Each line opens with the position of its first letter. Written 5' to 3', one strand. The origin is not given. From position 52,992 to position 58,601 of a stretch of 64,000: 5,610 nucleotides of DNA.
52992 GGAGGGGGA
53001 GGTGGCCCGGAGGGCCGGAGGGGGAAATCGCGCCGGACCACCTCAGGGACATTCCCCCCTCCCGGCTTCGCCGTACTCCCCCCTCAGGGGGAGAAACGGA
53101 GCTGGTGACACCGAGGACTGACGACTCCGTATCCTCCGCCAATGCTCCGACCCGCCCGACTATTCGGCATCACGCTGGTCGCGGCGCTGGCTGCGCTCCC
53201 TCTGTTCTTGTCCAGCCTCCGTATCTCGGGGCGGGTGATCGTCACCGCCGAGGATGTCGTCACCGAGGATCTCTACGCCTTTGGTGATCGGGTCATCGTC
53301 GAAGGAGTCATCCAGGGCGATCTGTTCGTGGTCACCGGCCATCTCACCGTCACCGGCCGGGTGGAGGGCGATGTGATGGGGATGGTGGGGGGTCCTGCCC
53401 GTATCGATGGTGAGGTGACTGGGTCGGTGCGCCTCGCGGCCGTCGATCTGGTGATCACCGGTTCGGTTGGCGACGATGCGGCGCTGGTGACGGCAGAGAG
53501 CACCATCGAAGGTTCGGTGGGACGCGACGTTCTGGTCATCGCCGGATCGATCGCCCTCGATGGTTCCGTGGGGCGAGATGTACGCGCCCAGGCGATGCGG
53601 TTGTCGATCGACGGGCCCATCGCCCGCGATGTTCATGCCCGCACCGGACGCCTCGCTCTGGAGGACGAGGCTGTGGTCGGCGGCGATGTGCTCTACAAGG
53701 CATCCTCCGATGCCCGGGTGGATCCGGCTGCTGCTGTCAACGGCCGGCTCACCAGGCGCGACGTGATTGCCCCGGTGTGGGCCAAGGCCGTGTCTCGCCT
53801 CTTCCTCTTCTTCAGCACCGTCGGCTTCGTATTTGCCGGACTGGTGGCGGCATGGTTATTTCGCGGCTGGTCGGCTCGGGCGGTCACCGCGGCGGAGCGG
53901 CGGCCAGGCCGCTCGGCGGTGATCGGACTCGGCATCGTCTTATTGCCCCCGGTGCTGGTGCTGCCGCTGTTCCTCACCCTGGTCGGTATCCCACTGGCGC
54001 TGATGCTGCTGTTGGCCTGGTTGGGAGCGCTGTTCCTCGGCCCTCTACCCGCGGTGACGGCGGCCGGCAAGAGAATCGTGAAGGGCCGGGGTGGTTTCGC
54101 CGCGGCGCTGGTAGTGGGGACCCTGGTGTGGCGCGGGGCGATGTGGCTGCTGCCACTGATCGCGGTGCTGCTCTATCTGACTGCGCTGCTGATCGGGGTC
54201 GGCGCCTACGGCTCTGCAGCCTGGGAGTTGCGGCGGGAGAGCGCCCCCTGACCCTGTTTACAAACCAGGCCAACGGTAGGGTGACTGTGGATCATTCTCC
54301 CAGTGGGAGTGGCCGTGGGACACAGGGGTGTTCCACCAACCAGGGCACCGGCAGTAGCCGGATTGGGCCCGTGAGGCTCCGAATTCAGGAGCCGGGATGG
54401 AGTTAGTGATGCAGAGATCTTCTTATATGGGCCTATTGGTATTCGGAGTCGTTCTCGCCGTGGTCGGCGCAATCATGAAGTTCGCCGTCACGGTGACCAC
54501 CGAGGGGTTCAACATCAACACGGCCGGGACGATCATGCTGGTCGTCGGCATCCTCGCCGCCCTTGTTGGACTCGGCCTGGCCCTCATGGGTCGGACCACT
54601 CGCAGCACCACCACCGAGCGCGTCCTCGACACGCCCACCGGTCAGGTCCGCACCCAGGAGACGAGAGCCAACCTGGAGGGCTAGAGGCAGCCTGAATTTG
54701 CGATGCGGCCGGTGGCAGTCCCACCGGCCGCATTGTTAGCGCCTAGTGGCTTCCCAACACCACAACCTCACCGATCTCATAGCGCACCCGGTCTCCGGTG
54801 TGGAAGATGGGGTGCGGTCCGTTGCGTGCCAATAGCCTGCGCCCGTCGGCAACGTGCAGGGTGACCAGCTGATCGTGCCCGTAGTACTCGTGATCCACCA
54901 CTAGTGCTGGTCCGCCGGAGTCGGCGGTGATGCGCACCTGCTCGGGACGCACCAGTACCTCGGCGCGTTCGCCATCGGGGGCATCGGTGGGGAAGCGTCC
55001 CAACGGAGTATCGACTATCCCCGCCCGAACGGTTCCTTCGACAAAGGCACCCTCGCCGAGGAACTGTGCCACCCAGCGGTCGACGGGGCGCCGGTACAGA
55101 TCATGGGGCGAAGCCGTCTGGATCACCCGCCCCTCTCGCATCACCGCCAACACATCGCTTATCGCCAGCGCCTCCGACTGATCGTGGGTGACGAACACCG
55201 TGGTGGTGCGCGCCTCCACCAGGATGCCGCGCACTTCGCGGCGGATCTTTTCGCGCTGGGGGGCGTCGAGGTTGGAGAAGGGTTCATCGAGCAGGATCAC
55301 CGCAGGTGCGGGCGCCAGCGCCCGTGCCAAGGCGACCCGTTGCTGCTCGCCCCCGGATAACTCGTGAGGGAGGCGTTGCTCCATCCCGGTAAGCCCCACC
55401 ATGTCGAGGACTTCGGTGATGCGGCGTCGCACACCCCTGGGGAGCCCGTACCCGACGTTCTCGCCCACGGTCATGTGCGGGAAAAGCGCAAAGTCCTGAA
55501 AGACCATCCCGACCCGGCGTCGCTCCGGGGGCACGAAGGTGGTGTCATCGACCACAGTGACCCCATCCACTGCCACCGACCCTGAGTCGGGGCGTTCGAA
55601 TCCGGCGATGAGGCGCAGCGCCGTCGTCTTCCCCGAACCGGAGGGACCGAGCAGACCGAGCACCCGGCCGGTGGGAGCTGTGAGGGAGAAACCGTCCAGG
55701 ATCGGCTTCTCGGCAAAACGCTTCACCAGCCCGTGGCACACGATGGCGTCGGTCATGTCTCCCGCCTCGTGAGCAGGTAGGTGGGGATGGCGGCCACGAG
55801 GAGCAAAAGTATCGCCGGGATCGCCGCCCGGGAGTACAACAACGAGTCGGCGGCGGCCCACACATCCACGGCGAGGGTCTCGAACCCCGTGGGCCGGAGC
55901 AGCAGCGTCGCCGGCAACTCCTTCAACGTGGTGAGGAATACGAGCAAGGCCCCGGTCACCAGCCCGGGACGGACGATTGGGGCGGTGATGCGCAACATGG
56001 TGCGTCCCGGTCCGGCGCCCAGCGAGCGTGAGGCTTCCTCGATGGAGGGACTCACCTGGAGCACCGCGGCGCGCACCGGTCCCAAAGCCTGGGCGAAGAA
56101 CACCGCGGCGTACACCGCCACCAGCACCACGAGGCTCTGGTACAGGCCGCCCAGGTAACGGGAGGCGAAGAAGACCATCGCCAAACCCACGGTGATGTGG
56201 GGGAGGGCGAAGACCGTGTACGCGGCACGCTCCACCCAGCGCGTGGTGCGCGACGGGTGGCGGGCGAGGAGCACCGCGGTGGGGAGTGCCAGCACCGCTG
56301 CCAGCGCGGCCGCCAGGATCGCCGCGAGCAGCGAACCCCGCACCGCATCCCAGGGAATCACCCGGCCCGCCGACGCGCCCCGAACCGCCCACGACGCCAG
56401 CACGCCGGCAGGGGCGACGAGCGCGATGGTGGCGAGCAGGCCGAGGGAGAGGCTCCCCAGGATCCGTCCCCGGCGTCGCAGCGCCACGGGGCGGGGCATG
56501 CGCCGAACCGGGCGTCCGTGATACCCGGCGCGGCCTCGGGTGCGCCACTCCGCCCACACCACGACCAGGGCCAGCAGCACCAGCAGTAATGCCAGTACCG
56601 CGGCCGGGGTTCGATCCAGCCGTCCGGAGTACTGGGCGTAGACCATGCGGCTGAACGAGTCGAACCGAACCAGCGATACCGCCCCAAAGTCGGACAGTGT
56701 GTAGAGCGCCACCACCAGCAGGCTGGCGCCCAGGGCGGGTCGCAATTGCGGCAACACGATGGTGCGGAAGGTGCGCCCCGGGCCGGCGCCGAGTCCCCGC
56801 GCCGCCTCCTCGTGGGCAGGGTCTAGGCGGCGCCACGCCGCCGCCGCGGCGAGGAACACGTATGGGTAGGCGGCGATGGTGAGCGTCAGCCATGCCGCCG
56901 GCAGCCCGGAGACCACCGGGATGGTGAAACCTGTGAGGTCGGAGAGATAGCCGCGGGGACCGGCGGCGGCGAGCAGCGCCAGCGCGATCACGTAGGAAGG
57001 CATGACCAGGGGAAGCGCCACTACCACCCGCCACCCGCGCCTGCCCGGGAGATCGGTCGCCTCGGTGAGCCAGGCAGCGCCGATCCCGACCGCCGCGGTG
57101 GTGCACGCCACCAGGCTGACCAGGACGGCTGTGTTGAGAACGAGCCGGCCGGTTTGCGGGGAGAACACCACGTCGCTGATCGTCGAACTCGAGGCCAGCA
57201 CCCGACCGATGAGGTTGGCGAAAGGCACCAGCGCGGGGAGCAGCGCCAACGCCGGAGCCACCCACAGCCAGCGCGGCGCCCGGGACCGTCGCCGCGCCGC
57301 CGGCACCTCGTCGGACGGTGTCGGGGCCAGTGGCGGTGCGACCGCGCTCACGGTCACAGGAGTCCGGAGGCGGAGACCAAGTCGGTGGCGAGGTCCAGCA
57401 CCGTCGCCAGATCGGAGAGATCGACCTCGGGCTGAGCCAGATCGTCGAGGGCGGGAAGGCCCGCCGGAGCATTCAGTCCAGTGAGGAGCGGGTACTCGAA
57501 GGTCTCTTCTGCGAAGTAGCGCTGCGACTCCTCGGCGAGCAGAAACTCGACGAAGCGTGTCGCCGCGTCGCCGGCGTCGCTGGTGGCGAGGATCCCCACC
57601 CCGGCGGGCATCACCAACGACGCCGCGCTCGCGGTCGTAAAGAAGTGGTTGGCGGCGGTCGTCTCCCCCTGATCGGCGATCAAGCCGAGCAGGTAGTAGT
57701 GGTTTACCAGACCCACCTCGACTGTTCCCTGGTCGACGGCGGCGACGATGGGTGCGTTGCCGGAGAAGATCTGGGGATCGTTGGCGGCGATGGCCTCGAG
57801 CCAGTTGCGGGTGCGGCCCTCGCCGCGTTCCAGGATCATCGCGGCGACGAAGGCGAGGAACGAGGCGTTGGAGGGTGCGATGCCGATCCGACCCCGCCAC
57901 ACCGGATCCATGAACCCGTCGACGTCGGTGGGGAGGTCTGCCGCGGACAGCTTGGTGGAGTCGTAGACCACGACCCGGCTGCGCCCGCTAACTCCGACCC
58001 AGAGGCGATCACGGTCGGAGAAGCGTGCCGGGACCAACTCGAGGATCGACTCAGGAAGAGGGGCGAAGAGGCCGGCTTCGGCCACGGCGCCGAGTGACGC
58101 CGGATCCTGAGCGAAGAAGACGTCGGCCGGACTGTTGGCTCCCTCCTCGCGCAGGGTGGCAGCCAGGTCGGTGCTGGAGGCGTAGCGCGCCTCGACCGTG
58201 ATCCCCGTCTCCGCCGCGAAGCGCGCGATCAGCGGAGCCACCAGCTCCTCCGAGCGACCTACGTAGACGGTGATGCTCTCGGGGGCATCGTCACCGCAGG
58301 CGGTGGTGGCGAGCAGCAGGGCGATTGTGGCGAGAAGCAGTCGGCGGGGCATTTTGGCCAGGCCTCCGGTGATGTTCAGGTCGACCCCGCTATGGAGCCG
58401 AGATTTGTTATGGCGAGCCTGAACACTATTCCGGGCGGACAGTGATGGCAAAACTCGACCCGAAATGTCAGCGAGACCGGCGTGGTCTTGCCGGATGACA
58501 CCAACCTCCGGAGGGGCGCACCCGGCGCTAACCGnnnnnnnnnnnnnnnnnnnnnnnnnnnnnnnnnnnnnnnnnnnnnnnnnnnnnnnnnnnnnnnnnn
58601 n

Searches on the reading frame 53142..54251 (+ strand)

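Call 29: search_protein_families(library=pfam, proteins=[window:53142-54251:+], max_evalue=0.001)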
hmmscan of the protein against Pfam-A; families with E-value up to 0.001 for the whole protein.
window:53142-54251:+ (369 aa): 1 family
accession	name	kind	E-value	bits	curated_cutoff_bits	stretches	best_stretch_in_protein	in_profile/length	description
PF04519.19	Bactofilin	-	1.4e-06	28.9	27.9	0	105-202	9-96/98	Polymer-forming cytoskeletal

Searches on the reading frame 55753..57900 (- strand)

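Call 29: search_protein_families(library=pfam, proteins=[window:55753-57900:-], max_evalue=0.001)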
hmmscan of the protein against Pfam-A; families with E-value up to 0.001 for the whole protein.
window:55753-57900:- (715 aa): 1 family
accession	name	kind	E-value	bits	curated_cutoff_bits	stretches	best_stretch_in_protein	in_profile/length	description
PF00528.27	BPD_transp_1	-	1.8e-20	73.9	26.4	2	286-448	16-172/184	Binding-protein-dependent transport system inner membrane component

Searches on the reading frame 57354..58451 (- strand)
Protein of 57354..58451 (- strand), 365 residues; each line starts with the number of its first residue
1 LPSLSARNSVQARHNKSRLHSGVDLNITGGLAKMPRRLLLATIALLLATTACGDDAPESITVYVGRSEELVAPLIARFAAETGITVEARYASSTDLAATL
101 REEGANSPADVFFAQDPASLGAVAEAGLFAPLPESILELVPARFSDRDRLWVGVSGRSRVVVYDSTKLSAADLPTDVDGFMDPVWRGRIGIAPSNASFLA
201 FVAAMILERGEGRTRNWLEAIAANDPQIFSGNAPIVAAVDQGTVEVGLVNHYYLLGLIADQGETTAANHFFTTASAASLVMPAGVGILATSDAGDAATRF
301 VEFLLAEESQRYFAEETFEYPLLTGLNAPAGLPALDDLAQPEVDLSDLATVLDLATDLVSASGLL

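Call 29: search_protein_families(library=pfam, proteins=[window:57354-58451:-], max_evalue=0.001)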
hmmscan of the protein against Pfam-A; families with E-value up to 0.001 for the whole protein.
window:57354-58451:- (365 aa): 4 families
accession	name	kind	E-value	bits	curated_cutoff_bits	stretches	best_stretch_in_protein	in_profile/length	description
PF13343.11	SBP_bac_6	-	3.8e-21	76.1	24.6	1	107-329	2-223/245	Bacterial extracellular solute-binding protein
PF13416.11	SBP_bac_8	-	1.6e-19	71.2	27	1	74-330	2-269/279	Bacterial extracellular solute-binding protein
PF13531.11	SBP_bac_11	-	1.4e-15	58.1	25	1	60-316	1-224/227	Bacterial extracellular solute-binding protein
PF01547.30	SBP_bac_1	-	9.3e-14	52.5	26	1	70-310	10-306/307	Bacterial extracellular solute-binding protein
